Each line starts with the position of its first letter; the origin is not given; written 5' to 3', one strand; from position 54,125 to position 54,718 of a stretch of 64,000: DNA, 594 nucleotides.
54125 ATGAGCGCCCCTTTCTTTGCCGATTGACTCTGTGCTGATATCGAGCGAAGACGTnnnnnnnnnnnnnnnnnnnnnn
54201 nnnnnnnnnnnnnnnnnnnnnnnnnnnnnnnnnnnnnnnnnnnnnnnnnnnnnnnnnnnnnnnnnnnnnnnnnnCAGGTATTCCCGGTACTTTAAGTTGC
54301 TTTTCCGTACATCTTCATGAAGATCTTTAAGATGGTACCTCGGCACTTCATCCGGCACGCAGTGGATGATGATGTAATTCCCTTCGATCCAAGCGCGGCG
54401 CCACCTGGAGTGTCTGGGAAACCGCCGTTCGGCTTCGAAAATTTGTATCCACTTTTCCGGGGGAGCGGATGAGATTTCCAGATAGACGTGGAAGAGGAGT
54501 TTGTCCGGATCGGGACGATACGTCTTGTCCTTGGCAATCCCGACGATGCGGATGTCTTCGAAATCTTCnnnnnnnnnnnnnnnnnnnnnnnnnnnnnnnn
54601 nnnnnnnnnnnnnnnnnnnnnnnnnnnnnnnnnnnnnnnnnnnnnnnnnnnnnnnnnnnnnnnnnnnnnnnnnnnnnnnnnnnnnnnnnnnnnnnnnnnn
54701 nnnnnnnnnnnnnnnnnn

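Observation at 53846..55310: Orphan TIR-domain protein with an unassignable C-terminal domain in an AT-rich islet: candidate single-gene NADase defence module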

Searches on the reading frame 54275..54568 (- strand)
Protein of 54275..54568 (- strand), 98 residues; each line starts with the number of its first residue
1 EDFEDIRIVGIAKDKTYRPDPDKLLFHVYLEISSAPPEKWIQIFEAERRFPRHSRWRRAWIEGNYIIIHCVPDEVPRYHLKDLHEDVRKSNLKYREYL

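Call 34: search_protein_representatives(alignment_id=A2)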
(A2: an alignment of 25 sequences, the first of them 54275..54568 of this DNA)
Query: 25 sequences, 99 profile positions. Proteins with E-value up to 0.001 (for the whole library): 577; up to 1e-10: 230; up to 1e-30: 41. The best 150 are listed.
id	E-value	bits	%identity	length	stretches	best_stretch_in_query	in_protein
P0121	6.1e-46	170.6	-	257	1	3-99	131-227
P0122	6.5e-46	170.5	-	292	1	2-98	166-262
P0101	1.7e-45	169.2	-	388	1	2-98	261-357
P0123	1.8e-45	169.1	-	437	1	2-98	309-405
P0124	1.4e-44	166.2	-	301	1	1-98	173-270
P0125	2.3e-43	162.3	-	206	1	2-99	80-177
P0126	1.4e-42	159.8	-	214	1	1-99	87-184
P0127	1.7e-42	159.6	-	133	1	3-99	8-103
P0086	1.2e-41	156.8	-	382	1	2-98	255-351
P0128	3.6e-41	155.3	-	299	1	2-99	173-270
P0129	1.0e-40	153.8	-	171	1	2-98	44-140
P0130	1.1e-40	153.8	-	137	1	2-98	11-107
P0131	1.2e-40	153.6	-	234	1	2-99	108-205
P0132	2.5e-40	152.6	-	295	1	2-98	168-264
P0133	7.0e-40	151.1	-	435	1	3-98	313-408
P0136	8.4e-39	147.7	-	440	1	2-98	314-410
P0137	1.9e-38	146.5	-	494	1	2-98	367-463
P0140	2.6e-37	142.9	-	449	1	2-98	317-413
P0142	1.5e-36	140.5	-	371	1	2-99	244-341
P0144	5.1e-36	138.8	-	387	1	2-98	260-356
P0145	6.6e-36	138.4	-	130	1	2-98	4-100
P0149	5.2e-34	132.3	-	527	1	2-98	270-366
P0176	4.7e-27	110.0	-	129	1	2-98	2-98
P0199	6.3e-24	100.0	-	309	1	2-98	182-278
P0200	7.8e-24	99.7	-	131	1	2-98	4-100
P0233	5.1e-20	87.4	-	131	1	2-98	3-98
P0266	5.2e-16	74.6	-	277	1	2-98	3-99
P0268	5.4e-16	74.5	-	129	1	2-98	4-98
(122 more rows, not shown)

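Call 36: find_encoding_contigs(protein=P0176, flank=6000, max_places=4)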
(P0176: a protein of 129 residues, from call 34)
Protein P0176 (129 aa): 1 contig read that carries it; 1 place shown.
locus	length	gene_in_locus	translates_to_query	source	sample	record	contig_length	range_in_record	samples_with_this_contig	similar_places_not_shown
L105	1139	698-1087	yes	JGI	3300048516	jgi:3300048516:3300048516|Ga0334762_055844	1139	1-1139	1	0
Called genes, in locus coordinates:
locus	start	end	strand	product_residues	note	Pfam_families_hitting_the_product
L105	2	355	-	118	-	?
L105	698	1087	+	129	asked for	-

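Call 37: predict_structure(alignment_id=A2)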
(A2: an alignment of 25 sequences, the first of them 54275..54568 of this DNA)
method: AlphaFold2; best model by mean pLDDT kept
length: 98 residues; sequences in the alignment: 25
mean_pLDDT: 87.9   pTM: 0.78
mean pLDDT of the five models: 87.9, 85.1, 83.5, 83.2, 81.4
residues with pLDDT >= 90: 55; 70-90: 34; 50-70: 9; < 50: 0
segments of 3 or more residues with pLDDT < 50: none
pLDDT, mean of each block of 10 residues (from residue 1): 89 91 91 95 85 69 93 84 91 92
secondary structure, 60 per line:
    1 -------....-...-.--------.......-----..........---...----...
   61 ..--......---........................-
elements in order: E8-11 E26-32 H38-47 E58-62 E65-70 H74-97

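Call 40: fold_search(model_id=the predicted structure, library=pdb)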
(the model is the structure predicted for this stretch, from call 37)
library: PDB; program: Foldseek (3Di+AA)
matches with E <= 10: 718; with E <= 0.001: 0
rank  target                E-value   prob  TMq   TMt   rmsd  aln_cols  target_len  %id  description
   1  8xmc_K                1.9e-01  0.41  0.38  0.37   8.0       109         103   11  Post-translocated Pol IV transcription elongation complex (released 2024-07-24)
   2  3jst_B                2.3e-01  0.33  0.32  0.33   7.3        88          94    9  Crystal structure of transcriptional coactivator/pterin dehydratase from Brucella Melitensis (released 2009-09-22)
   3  6sga_FS               2.4e-01  0.57  0.40  0.18   5.2        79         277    6  Body domain of the mt-SSU assemblosome from Trypanosoma brucei (released 2019-09-18)
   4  6sga_FT               2.6e-01  0.51  0.40  0.21   6.5        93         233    6  Body domain of the mt-SSU assemblosome from Trypanosoma brucei (released 2019-09-18)
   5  7a67_A                3.1e-01  0.54  0.40  0.46   3.9        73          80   15  Pcc1Pcc2 complex (released 2022-03-23)
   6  4c2m_Z                3.1e-01  0.18  0.31  0.31   8.2       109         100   13  Structure of RNA polymerase I at 2.8 A resolution (released 2013-10-23)
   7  2p9p_F                3.3e-01  0.15  0.31  0.24  10.0       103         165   14  Crystal Structure of bovine Arp2/3 complex co-crystallized with ADP (released 2007-05-29)
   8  3ab4_B                3.8e-01  0.41  0.37  0.26   3.9        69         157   12  Crystal structure of feedback inhibition resistant mutant of aspartate kinase from Corynebacterium glutamicum in compl (released 2010-06-23)
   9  4z53_B                4.0e-01  0.51  0.44  0.09   5.8        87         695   15  Quinolone(Trovafloxacin)-DNA cleavage complex of topoisomerase IV from S. pneumoniae (released 2016-09-14)
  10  1s12_C                4.0e-01  0.23  0.31  0.33   5.7        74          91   19  Crystal structure of TM1457 (released 2004-12-07)
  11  3aaw_D                4.3e-01  0.47  0.38  0.26   3.9        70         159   11  Crystal structure of aspartate kinase from Corynebacterium glutamicum in complex with lysine and threonine (released 2010-06-23)
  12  3ab4_L                4.5e-01  0.54  0.41  0.29   3.7        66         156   14  Crystal structure of feedback inhibition resistant mutant of aspartate kinase from Corynebacterium glutamicum in compl (released 2010-06-23)
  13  9hny_FS               4.5e-01  0.41  0.39  0.19   5.2        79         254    6  Mitoribosomal small subunit in complex with Mettl15 and Mettl17 (released 2025-03-26)
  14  4qvz_B                4.5e-01  0.30  0.46  0.25  21.1       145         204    8  FMRP N-terminal domain (released 2014-12-03)
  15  1i50_K                4.5e-01  0.25  0.36  0.33   7.2       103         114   14  RNA POLYMERASE II CRYSTAL FORM II AT 2.8 A RESOLUTION (released 2001-04-23)
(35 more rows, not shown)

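Call 43: fold_search(model_id=the predicted structure, library=viral)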
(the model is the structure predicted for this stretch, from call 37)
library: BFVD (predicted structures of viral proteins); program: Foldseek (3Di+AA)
matches with E <= 10: 650; with E <= 0.001: 0
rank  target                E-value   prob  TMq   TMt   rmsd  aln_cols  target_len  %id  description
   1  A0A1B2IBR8            2.6e-02  1.00  0.62  0.25   3.4       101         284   11  (no name in the UniProt tables at hand)
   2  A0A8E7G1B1            4.5e-02  0.60  0.33  0.14   8.8        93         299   13  (no name in the UniProt tables at hand)
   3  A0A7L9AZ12            5.1e-02  0.97  0.52  0.44   3.9        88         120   10  Uncharacterized protein [Pyramimonas orientalis virus]
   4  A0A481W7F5            5.4e-02  0.82  0.40  0.35   6.0        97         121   11  TonB-dependent receptor [Fusobacterium phage Fnu1]
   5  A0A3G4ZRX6            1.1e-01  0.41  0.34  0.22   7.8        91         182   10  Uncharacterized protein [Edafosvirus sp.]
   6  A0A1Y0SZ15            1.2e-01  0.82  0.44  0.32   4.7        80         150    8  Uncharacterized protein [Pseudomonas phage Phabio]
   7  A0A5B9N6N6            2.0e-01  0.60  0.41  0.45   4.0        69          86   16  Uncharacterized protein [Aeromonas phage 2L372X]
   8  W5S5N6                2.1e-01  0.60  0.38  0.18   5.1        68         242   13  Uncharacterized protein [Pithovirus sibericum]
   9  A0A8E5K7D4            2.1e-01  0.38  0.35  0.40   5.1        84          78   15  (no name in the UniProt tables at hand)
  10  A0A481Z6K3            2.3e-01  0.18  0.26  0.21   5.9        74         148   15  Uncharacterized protein [Pithovirus LCPAC302]
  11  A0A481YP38            2.7e-01  0.54  0.42  0.32   4.7        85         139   13  Uncharacterized protein [Pithovirus LCDPAC02]
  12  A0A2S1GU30            2.7e-01  0.44  0.37  0.42   6.6        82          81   11  (no name in the UniProt tables at hand)
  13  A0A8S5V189            2.7e-01  0.41  0.36  0.09   5.0        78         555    9  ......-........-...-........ exonuclease RecJ [Myoviridae sp. ctJ2i1]
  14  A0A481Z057            2.7e-01  0.23  0.37  0.36   6.8       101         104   11  Uncharacterized protein [Mimivirus LCMiAC01]
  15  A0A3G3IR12            2.9e-01  0.44  0.36  0.41   4.8        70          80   14  (no name in the UniProt tables at hand)
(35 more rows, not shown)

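Call 46: find_homologous_proteins(query=A3, max_evalue=0.00001)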
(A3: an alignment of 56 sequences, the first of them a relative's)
Query A3 (56 sequences) (130 aa, profile of the alignment): 22 proteins with E <= 0.00001 among 738 candidates.
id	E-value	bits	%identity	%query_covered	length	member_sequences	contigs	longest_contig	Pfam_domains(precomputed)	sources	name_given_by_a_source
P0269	6.1e-50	186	46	75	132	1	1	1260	-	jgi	-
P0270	8.7e-49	182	47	75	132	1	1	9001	-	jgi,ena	-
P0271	3.5e-48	180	47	97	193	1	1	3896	-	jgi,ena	-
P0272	1.8e-47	178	54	98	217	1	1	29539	-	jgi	jgi:hypothetical protein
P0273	2.2e-47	178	40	97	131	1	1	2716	-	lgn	-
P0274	5.3e-46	173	40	94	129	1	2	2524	-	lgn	-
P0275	1.8e-44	168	48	97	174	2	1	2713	-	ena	-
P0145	2.2e-44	168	100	100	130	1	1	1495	-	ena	-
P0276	1.7e-43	165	37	97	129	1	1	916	-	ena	-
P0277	5.2e-42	161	42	100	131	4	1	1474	-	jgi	-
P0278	1.3e-41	159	38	100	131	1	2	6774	-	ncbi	ncbi:MAG: hypothetical protein ACREGC_01690 [Minisyncoccia bacterium]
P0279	4.7e-39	151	44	95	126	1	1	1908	-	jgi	jgi:hypothetical protein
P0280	2.3e-38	149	75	100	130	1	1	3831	-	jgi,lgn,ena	-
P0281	2.3e-36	142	45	78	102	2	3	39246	-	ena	-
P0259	6.4e-35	138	25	100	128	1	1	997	-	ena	-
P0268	7.4e-35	137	27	95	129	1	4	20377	-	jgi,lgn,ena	jgi:hypothetical protein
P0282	1.6e-30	123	34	66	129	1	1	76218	-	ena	-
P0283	1.2e-27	114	33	86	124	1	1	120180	-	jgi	jgi:hypothetical protein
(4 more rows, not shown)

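Call 47: find_encoding_contigs(protein=P0283, flank=6000, max_places=1)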
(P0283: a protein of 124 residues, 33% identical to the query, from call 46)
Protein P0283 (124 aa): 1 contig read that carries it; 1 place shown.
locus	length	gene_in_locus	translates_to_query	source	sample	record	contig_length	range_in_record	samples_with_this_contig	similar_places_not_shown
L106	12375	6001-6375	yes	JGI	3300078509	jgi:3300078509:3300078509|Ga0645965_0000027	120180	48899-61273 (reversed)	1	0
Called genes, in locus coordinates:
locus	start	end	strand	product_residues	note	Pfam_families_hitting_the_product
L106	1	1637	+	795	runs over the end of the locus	PF13155:Toprim_2 (weak), PF08706:D5_N, PF19263:DUF5906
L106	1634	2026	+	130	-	-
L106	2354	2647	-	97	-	-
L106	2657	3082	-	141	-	-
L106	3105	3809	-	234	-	-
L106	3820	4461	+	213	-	-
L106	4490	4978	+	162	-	-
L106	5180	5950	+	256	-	-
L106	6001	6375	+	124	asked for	-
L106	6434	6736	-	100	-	-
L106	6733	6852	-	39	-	-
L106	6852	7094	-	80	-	-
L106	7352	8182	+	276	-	-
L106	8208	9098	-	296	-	-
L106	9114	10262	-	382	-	-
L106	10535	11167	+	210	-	-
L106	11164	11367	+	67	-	-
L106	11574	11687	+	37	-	-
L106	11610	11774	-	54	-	-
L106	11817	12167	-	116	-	-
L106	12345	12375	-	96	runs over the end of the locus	PF15590:Imm27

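Call 48: find_encoding_contigs(protein=P0282, flank=6000, max_places=1)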
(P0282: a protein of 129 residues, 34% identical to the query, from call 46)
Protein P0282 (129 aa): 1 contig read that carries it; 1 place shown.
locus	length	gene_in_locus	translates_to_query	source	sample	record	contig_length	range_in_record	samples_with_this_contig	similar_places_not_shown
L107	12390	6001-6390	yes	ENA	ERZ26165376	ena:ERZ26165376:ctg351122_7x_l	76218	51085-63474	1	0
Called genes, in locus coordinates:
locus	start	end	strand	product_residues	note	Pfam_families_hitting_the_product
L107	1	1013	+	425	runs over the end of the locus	PF01547:SBP_bac_1, PF13416:SBP_bac_8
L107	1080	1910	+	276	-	PF01261:AP_endonuc_2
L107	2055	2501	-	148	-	PF01844:HNH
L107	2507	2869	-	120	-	-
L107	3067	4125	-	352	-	PF00589:Phage_integrase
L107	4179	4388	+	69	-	-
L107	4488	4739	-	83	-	-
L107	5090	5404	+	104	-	-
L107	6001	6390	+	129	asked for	-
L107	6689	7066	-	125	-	PF12844:HTH_19, PF13560:HTH_31, PF01381:HTH_3, PF13443:HTH_26 (weak)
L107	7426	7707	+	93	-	-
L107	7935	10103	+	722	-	-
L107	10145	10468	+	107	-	-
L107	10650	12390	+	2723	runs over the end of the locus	PF20148:DUF6531 (weak), PF02018:CBM_4_9 (faint), PF05593:RHS_repeat, PF25023:TEN_YD-shell (weak)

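Call 49: find_encoding_contigs(protein=P0268, flank=6000, max_places=2)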
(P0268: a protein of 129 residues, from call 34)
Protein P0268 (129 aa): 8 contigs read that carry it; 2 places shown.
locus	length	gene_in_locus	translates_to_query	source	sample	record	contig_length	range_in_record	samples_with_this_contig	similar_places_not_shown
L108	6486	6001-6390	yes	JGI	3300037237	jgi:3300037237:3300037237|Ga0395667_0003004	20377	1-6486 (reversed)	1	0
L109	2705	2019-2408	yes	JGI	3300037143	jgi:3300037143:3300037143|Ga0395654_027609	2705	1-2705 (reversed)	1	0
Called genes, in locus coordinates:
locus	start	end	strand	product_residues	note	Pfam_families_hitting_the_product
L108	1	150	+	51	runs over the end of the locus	-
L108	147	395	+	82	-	-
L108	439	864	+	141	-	-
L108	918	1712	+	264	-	PF00303:Thymidylat_synt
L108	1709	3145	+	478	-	PF00772:DnaB, PF13481:AAA_25, PF03796:DnaB_C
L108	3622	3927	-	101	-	-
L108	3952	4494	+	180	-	-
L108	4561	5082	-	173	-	PF10881:DUF2726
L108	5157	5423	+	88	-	PF01381:HTH_3 (weak)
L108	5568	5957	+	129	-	-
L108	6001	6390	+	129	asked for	-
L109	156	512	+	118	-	-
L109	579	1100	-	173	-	PF10881:DUF2726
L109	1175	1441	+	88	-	PF01381:HTH_3 (weak)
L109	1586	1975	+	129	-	-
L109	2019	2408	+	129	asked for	-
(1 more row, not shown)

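Call 50: find_encoding_contigs(protein=P0272, flank=6000, max_places=1)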
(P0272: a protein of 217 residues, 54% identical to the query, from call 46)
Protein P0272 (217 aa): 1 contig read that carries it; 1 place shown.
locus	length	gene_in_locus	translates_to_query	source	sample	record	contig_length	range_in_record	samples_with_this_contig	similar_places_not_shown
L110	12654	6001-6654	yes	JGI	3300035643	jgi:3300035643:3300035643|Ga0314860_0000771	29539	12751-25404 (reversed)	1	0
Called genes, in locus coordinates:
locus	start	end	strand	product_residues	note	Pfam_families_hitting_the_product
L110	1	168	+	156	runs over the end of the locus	-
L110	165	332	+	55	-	-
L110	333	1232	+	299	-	-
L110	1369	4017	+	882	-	PF00270:DEAD (faint), PF04851:ResIII, PF13307:Helicase_C_2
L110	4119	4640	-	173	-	-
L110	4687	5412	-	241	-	PF13091:PLDc_2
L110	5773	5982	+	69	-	PF01582:TIR (weak), PF10137:CAP12-PCTIR_TIR (weak), PF13676:TIR_2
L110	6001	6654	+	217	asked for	-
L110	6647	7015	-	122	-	-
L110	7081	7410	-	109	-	PF01061:ABC2_membrane, PF12698:ABC2_membrane_3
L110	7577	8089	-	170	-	PF11848:DUF3368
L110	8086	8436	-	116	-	PF03683:UPF0175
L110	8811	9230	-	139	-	PF05942:PaREP1 (weak)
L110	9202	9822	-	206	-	PF01909:NTP_transf_2 (weak), PF18765:Polbeta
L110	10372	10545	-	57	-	-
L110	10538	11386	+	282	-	-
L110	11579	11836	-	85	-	-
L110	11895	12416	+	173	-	-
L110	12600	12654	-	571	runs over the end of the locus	PF03235:GmrSD_N, PF07510:GmrSD_C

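Call 53: find_related_loci(query=A2, collection=viral_contigs, flank=8000)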
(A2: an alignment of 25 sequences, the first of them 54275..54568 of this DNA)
Query A2 (98 aa) in viral_contigs; peptide patterns used: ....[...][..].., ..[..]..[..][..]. (x = any residue, [..] = any of these).
124 stretches matched a pattern, but none encodes a relative of the query by tblastn (E <= 1e-3).

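Call 54: find_related_loci(query=P0268, collection=viral_contigs, flank=8000)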
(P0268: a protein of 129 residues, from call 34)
Query P0268 (129 aa) in viral_contigs; peptide patterns used: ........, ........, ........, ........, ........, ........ (x = any residue, [..] = any of these).
2 stretches matched a pattern, but none encodes a relative of the query by tblastn (E <= 1e-3).

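Call 55: find_related_loci(query=P0283, collection=viral_contigs, flank=8000)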
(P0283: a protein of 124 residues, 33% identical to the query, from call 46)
Query P0283 (124 aa) in viral_contigs; peptide patterns used: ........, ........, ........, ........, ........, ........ (x = any residue, [..] = any of these).
23 stretches matched a pattern, but none encodes a relative of the query by tblastn (E <= 1e-3).

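Call 70: search_protein_families(library=pfam, proteins=[P0123, P0133, P0136, P0137, P0140, P0149, P0142, P0144, P0266, P0199], max_evalue=0.01)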
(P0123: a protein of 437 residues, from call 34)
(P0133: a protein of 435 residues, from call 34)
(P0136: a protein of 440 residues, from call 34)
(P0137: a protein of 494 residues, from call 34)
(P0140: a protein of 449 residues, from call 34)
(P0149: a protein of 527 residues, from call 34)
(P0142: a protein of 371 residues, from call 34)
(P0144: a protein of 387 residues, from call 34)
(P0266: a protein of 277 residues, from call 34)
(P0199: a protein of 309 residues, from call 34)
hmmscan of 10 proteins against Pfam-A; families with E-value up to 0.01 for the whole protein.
P0123 (437 aa): 3 families
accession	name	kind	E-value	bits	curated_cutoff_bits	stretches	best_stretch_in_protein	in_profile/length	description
PF13676.11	TIR_2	-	1.2e-29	103.7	28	1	151-273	1-122/122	TIR domain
PF01582.25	TIR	-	5.3e-14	52.9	21.3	1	158-246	13-100/179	TIR domain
PF08937.16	ThsB_TIR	-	3.4e-05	24.6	21.2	1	152-237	1-92/100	Thoeris protein ThsB, TIR-like domain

P0133 (435 aa): 2 families
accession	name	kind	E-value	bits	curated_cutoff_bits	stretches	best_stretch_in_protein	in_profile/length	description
PF13676.11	TIR_2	-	2.5e-26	93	28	1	146-257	1-111/122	TIR domain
PF01582.25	TIR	-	3.4e-11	43.7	21.3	1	152-241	12-100/179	TIR domain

P0136 (440 aa): 3 families
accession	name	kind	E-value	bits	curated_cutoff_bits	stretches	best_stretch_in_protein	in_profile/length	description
PF13676.11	TIR_2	-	9e-28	97.6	28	1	156-278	1-122/122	TIR domain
PF01582.25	TIR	-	6.6e-12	46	21.3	1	157-248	5-97/179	TIR domain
PF08937.16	ThsB_TIR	-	0.0013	19.6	21.2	1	157-242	1-92/100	Thoeris protein ThsB, TIR-like domain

P0137 (494 aa): 3 families
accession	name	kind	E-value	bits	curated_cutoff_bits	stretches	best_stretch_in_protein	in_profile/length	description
PF13676.11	TIR_2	-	3.3e-29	102.3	28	1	210-332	1-122/122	TIR domain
PF01582.25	TIR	-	1.1e-13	51.8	21.3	1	212-305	6-100/179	TIR domain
PF08937.16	ThsB_TIR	-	3.1e-05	24.7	21.2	1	211-296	1-92/100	Thoeris protein ThsB, TIR-like domain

P0140 (449 aa): 3 families
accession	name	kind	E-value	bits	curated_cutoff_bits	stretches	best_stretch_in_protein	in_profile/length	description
PF13676.11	TIR_2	-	1.8e-29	103.1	28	1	153-275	1-122/122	TIR domain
PF01582.25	TIR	-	3.5e-12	46.9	21.3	1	158-246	11-98/179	TIR domain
PF08937.16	ThsB_TIR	-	3.1e-07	31.2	21.2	1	154-239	1-92/100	Thoeris protein ThsB, TIR-like domain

P0149 (527 aa): 4 families
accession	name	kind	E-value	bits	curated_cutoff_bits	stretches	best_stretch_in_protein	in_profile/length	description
PF13676.11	TIR_2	-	1.8e-28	99.9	28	1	106-220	1-114/122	TIR domain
PF01582.25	TIR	-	1.3e-11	45.1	21.3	1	113-201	13-100/179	TIR domain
PF24706.1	DUF7669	-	1.9e-10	41.2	23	1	7-75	5-75/75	Domain of unknown function (DUF7669)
PF08937.16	ThsB_TIR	-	0.00031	21.5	21.2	1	142-191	45-91/100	Thoeris protein ThsB, TIR-like domain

P0142 (371 aa): 3 families
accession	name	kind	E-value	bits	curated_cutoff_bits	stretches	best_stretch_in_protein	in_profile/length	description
PF13676.11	TIR_2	-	4e-26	92.3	28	1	9-128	1-119/122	TIR domain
PF01582.25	TIR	-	7.7e-11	42.5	21.3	1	16-102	13-98/179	TIR domain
PF08937.16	ThsB_TIR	-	2.4e-05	25.1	21.2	1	10-97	1-92/100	Thoeris protein ThsB, TIR-like domain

P0144 (387 aa): 3 families
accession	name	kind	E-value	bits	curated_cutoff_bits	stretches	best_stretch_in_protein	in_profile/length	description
PF13676.11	TIR_2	-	3.6e-30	105.4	28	1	98-220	1-122/122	TIR domain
PF01582.25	TIR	-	2e-12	47.7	21.3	1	104-193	12-100/179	TIR domain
PF08937.16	ThsB_TIR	-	0.00055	20.7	21.2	1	99-181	1-87/100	Thoeris protein ThsB, TIR-like domain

P0266 (277 aa): 1 family
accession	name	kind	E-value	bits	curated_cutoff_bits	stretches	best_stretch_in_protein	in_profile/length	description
PF01155.25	HypA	-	0.0022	18.4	28.9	1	118-161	57-95/112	Hydrogenase/urease nickel incorporation, metallochaperone, hypA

P0199 (309 aa): 2 families
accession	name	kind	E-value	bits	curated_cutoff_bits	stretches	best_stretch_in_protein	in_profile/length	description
PF13676.11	TIR_2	-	8.9e-20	71.8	28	1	4-122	1-118/122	TIR domain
PF01582.25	TIR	-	1.1e-09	38.7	21.3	1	10-98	13-99/179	TIR domain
